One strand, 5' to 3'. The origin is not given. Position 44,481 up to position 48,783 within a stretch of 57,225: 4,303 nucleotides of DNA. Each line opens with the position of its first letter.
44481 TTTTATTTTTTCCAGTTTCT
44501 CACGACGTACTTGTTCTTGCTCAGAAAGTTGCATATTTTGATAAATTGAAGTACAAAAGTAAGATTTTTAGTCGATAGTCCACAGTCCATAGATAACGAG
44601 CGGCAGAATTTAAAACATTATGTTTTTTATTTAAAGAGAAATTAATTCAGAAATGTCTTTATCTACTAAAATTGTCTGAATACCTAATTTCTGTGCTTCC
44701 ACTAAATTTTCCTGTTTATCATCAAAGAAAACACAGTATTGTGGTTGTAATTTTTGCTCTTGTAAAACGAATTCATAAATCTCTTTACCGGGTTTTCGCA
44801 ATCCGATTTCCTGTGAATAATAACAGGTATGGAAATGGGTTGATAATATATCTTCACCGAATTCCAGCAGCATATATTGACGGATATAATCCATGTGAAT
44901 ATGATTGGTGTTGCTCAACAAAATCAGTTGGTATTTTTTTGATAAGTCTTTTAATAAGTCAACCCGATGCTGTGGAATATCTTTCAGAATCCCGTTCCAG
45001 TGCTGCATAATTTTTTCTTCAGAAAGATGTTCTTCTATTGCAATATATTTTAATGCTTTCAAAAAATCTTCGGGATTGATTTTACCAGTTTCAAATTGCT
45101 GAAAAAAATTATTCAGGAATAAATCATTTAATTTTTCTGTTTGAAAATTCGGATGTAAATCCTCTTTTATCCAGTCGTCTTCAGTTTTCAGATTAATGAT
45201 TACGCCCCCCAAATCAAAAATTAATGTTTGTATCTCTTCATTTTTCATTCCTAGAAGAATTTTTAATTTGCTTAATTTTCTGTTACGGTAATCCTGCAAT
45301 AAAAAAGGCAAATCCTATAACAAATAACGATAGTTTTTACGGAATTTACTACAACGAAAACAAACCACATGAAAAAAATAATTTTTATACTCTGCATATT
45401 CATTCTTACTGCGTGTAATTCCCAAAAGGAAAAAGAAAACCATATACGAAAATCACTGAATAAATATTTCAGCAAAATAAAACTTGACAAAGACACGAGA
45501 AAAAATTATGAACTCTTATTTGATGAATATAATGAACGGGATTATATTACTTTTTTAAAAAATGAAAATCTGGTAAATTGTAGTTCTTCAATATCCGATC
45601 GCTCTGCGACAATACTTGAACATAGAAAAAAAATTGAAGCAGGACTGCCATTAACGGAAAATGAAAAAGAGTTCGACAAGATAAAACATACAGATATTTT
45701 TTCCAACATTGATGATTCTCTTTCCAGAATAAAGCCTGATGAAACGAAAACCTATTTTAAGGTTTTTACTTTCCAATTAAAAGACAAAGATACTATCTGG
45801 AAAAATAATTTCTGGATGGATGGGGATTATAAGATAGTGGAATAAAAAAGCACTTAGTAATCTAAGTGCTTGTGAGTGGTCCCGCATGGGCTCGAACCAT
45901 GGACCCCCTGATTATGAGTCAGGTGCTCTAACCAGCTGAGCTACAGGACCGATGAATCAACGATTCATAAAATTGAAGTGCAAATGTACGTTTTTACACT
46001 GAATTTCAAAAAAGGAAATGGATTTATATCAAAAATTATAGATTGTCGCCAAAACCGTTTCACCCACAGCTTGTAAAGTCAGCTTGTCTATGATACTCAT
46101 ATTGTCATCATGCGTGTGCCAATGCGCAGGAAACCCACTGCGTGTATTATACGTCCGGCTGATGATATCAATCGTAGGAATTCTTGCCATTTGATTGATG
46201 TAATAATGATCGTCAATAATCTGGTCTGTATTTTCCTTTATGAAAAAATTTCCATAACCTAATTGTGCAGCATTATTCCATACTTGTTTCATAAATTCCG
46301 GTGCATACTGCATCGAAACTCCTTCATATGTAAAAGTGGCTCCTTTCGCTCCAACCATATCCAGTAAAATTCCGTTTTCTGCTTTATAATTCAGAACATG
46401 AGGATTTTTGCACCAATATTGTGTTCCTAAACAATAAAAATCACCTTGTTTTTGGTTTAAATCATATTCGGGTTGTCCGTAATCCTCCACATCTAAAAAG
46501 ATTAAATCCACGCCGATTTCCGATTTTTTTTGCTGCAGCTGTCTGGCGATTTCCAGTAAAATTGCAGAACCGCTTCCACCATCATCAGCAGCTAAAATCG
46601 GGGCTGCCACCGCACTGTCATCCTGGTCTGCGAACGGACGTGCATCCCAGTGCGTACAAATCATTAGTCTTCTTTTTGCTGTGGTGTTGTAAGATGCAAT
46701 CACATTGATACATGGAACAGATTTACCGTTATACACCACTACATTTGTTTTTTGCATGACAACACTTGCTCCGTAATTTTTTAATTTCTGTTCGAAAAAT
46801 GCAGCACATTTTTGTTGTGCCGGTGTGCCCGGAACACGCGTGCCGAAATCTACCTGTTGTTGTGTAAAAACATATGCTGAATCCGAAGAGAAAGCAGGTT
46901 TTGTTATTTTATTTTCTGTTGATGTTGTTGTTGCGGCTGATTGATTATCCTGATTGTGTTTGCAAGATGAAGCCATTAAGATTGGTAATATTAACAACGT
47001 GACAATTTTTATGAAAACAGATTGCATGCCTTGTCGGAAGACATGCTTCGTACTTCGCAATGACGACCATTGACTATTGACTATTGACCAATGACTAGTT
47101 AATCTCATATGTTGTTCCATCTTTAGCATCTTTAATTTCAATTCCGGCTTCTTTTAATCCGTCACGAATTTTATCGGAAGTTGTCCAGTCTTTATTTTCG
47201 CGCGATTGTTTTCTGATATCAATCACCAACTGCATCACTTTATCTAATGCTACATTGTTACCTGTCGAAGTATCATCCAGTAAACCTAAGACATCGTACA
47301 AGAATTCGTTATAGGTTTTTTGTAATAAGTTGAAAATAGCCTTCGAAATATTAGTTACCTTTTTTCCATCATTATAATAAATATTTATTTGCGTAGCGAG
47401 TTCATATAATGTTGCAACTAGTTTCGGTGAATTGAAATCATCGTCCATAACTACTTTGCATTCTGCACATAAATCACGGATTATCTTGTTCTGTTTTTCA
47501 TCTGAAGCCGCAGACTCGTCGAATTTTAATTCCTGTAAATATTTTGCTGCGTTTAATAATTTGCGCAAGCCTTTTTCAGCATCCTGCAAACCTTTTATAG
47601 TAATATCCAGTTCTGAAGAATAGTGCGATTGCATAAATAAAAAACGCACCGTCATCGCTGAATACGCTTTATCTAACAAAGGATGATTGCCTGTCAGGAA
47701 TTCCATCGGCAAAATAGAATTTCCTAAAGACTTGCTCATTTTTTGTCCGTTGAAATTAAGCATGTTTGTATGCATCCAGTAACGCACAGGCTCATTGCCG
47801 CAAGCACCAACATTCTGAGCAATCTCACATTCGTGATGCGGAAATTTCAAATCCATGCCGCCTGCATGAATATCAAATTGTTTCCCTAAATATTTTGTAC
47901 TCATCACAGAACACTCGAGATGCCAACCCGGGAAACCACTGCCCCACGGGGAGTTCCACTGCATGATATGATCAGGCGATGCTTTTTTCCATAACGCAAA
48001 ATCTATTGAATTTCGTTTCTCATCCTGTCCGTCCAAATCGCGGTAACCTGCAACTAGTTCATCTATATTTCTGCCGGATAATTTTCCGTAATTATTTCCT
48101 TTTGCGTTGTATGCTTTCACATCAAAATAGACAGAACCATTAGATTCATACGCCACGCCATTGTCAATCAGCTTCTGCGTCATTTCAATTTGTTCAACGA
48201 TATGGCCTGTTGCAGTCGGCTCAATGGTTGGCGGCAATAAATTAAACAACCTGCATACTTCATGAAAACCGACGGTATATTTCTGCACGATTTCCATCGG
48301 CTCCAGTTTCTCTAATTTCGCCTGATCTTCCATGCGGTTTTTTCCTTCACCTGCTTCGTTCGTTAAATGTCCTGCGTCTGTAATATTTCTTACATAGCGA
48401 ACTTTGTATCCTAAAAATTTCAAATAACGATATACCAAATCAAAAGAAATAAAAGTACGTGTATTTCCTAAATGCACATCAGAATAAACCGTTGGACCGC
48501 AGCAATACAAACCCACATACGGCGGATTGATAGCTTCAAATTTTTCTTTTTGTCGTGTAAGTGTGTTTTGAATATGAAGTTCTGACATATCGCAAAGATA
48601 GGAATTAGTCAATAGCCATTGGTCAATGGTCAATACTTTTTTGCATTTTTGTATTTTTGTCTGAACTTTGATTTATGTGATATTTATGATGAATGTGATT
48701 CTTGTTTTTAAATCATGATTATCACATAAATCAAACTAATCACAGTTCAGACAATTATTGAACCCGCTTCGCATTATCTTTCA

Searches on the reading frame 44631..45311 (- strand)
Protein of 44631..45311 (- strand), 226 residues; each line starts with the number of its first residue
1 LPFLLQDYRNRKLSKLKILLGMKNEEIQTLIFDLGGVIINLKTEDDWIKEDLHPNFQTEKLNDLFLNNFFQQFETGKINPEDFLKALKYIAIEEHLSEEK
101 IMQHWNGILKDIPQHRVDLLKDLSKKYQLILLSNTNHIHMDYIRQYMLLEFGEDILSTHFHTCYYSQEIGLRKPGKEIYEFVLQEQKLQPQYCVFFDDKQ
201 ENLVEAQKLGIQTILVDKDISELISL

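Call 13: search_protein_families(library=pfam, proteins=[window:44631-45311:-], max_evalue=0.01)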
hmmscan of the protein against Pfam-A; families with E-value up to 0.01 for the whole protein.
window:44631-45311:- (226 aa): 5 families
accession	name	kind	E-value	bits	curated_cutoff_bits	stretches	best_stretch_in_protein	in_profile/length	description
PF00702.32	Hydrolase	-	6.9e-09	36.8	26.4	1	27-203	1-184/191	haloacid dehalogenase-like hydrolase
PF13419.12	HAD_2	-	2.4e-08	34.7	23.8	1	31-216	2-178/178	Haloacid dehalogenase-like hydrolase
PF07308.18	DUF1456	-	0.0001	22.8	27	1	10-73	2-62/68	Protein of unknown function (DUF1456)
PF12689.13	Acid_PPase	-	0.00076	19.8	27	1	124-218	59-152/169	Acid Phosphatase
PF13242.12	Hydrolase_like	-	0.0015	18.8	22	1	171-220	2-52/75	HAD-hyrolase-like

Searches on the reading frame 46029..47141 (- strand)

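Call 84: search_protein_families(library=pfam, proteins=[window:46029-47141:-], max_evalue=0.00001)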
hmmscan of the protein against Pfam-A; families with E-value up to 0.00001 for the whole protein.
window:46029-47141:- (370 aa): 1 family
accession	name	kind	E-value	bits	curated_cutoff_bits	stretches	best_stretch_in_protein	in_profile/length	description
PF04389.22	Peptidase_M28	-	5.5e-31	108.2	21.3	1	146-366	1-192/193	Peptidase family M28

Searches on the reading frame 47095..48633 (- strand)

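Call 84: search_protein_families(library=pfam, proteins=[window:47095-48633:-], max_evalue=0.00001)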
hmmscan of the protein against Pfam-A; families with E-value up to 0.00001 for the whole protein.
window:47095-48633:- (512 aa): 4 families
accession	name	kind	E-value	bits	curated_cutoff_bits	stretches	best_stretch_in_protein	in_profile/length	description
PF01406.26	tRNA-synt_1e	-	1.6e-96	323.7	27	1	33-353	3-300/301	tRNA synthetases class I (C) catalytic domain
PF09190.17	DALR_2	-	2.3e-09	38.1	22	1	396-452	6-56/57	DALR domain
PF00133.28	tRNA-synt_1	-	8.3e-09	35.1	22.7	0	254-344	330-413/414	tRNA synthetases class I (I, L, M and V)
PF09334.17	tRNA-synt_1g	-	9.6e-09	34.9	20.1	0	51-174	12-126/391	tRNA synthetases class I (M)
